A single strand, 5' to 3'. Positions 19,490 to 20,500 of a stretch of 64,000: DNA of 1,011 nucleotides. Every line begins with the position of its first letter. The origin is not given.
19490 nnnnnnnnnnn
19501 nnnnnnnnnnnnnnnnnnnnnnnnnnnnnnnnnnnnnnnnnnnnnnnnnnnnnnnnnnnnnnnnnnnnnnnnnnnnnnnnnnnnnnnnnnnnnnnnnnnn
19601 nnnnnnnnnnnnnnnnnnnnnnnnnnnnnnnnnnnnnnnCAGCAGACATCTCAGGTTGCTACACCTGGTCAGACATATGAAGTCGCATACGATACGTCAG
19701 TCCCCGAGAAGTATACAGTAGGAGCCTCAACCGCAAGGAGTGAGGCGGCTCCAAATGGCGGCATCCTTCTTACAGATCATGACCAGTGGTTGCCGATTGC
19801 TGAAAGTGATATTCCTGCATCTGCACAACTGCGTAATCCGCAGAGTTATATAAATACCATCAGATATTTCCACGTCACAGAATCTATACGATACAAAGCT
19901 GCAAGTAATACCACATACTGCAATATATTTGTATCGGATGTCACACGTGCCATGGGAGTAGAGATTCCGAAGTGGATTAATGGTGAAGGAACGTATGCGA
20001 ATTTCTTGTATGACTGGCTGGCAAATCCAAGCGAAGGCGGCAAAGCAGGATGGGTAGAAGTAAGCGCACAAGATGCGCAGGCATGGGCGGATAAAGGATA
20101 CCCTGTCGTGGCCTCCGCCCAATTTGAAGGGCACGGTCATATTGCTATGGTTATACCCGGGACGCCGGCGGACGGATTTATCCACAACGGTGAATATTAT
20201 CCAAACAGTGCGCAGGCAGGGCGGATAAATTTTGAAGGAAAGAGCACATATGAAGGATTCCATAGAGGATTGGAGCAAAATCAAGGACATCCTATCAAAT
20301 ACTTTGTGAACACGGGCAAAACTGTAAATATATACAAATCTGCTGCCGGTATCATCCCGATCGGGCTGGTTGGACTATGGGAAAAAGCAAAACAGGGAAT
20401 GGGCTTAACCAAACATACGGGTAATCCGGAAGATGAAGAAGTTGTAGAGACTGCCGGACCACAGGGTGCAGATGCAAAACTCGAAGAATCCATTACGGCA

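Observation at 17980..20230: Two CHAP/NlpC-P60-like Cys-His domains, suggesting cell-wall amidase or endopeptidase activity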

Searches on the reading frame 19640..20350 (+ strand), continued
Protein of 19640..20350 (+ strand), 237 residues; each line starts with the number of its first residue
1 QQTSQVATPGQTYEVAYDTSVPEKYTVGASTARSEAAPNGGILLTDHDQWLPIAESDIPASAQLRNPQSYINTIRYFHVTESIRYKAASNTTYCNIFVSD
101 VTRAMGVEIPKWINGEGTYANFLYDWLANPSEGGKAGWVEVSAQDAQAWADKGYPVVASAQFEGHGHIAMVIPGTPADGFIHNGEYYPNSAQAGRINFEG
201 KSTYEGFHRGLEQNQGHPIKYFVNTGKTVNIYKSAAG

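Call 74: find_related_loci(query=A1, collection=viral_contigs, flank=3000)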
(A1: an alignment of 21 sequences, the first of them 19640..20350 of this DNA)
Query A1 (237 aa) in viral_contigs; peptide patterns used: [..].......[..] (x = any residue, [..] = any of these).
3 stretches matched a pattern; 1 encode a relative of the query (tblastn E <= 1e-3); 1 distinct loci.
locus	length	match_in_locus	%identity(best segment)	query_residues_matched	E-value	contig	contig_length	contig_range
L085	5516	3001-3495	34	50-207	1e-15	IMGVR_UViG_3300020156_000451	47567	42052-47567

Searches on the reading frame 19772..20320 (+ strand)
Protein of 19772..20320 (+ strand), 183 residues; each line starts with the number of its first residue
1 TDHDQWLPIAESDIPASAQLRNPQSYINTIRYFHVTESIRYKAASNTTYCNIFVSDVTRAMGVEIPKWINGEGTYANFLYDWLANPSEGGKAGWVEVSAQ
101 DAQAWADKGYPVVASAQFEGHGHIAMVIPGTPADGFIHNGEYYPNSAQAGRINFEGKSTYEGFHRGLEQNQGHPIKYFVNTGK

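Call 54: search_protein_families(library=phrogs, proteins=[window:19772-20320:+], max_evalue=0.01)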
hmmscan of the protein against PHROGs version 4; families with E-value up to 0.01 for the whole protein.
window:19772-20320:+ (183 aa): 0 families

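Call 71: search_dna_similar(query=window:19772-20320:+, collection=phages, mode=protein, max_evalue=0.001, max_rows=15)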
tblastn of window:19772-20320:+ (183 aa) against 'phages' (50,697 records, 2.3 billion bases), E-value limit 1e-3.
Records with a match: 2; places in all: 2; records where one place covers at least 80% of the query: 2.
Best place of each record, by identity: <60% 2.
By first word of the organism name: Caudoviricetes 2.
By host as written in the record: - 2.
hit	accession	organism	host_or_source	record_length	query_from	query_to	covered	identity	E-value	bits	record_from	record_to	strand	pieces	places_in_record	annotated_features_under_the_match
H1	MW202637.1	Caudoviricetes sp.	Manatee Spring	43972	14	179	91%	30.7%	5e-10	63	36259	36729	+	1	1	none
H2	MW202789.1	Caudoviricetes sp.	Manatee Spring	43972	14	179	91%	30.7%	5e-10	63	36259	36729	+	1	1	none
